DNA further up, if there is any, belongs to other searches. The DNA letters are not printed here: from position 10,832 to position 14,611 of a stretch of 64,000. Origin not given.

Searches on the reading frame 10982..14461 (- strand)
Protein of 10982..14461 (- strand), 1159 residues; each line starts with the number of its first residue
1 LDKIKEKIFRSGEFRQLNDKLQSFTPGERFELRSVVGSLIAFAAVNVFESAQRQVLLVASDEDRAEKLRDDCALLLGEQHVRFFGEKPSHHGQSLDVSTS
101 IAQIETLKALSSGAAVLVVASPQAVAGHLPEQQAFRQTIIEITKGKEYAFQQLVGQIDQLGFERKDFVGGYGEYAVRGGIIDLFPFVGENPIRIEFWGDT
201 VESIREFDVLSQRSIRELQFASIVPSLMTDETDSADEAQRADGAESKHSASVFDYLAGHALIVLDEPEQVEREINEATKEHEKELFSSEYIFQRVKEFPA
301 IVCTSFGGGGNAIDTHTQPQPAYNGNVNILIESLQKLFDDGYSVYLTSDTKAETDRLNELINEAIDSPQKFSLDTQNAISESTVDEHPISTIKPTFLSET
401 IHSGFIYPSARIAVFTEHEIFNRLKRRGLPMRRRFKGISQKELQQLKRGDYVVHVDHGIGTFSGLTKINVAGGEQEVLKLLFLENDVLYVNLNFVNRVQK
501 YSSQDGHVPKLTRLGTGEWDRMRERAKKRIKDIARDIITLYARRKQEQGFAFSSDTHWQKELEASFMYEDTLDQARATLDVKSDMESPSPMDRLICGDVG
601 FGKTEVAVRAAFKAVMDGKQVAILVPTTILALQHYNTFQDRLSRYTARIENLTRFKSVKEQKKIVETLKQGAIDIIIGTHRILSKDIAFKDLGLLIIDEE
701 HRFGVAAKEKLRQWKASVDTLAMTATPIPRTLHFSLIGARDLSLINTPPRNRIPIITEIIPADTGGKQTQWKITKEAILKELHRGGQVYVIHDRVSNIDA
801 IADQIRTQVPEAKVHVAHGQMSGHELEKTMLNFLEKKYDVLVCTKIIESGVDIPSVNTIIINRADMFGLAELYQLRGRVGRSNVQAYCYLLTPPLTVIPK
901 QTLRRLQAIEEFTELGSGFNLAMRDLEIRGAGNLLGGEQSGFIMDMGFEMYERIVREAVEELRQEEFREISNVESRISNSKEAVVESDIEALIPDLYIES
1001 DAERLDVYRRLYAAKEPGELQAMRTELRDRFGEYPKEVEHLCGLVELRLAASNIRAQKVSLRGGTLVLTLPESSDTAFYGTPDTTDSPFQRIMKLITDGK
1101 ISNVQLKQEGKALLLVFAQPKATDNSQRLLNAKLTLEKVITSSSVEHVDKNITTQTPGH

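Call 36: search_protein_families(library=ncbifam, proteins=[window:10982-14461:-], max_evalue=0.00001)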
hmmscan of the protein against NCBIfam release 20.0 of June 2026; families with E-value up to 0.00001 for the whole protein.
window:10982-14461:- (1159 aa): 29 families (the best 25 are shown)
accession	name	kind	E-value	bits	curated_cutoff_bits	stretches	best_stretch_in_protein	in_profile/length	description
TIGR00580.2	mfd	equivalog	7.1e-290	964.5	800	1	159-1059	3-906/907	transcription-repair coupling factor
NF007966.0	PRK10689.1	equivalog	7.1e-215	716.1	1329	2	402-1066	431-1087/1148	transcription-repair coupling factor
NF008168.0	PRK10917.2-2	equivalog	8.6e-120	401.3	718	1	543-987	337-779/795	ATP-dependent DNA helicase RecG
NF008165.0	PRK10917.1-3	equivalog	7e-116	388.4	711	1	543-990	238-679/692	ATP-dependent DNA helicase RecG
TIGR00643.1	recG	equivalog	3e-113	379.7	659.4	1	543-944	209-608/629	ATP-dependent DNA helicase RecG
NF008170.0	PRK10917.2-4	equivalog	1.7e-94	317.4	975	1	544-942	375-770/826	ATP-dependent DNA helicase RecG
NF008164.0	PRK10917.1-2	equivalog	1.2e-93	314.7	785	1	542-942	249-645/704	ATP-dependent DNA helicase RecG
NF008163.0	PRK10917.1-1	equivalog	1.5e-91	307.8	796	1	541-943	238-643/692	ATP-dependent DNA helicase RecG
NF008166.0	PRK10917.1-4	equivalog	4.3e-85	286.2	864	1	554-944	261-657/705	ATP-dependent DNA helicase RecG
NF008167.0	PRK10917.2-1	equivalog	8.3e-80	268.8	995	1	521-946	230-690/744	ATP-dependent DNA helicase RecG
NF008169.0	PRK10917.2-3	equivalog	5.5e-57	193.7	555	1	559-965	219-606/610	ATP-dependent DNA helicase RecG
NF003673.1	PRK05298.1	equivalog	1.7e-23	82.8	743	1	103-226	120-243/653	excinuclease ABC subunit UvrB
TIGR00631.1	uvrb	equivalog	1.7e-20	72.8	750.1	1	103-226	120-243/658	excinuclease ABC subunit UvrB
TIGR00595.1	priA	equivalog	1.9e-19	69.7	230.35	1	594-706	1-108/509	replication restart helicase PriA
NF004066.1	PRK05580.1-3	equivalog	6.5e-16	57.8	813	1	568-702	251-378/788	primosomal protein N'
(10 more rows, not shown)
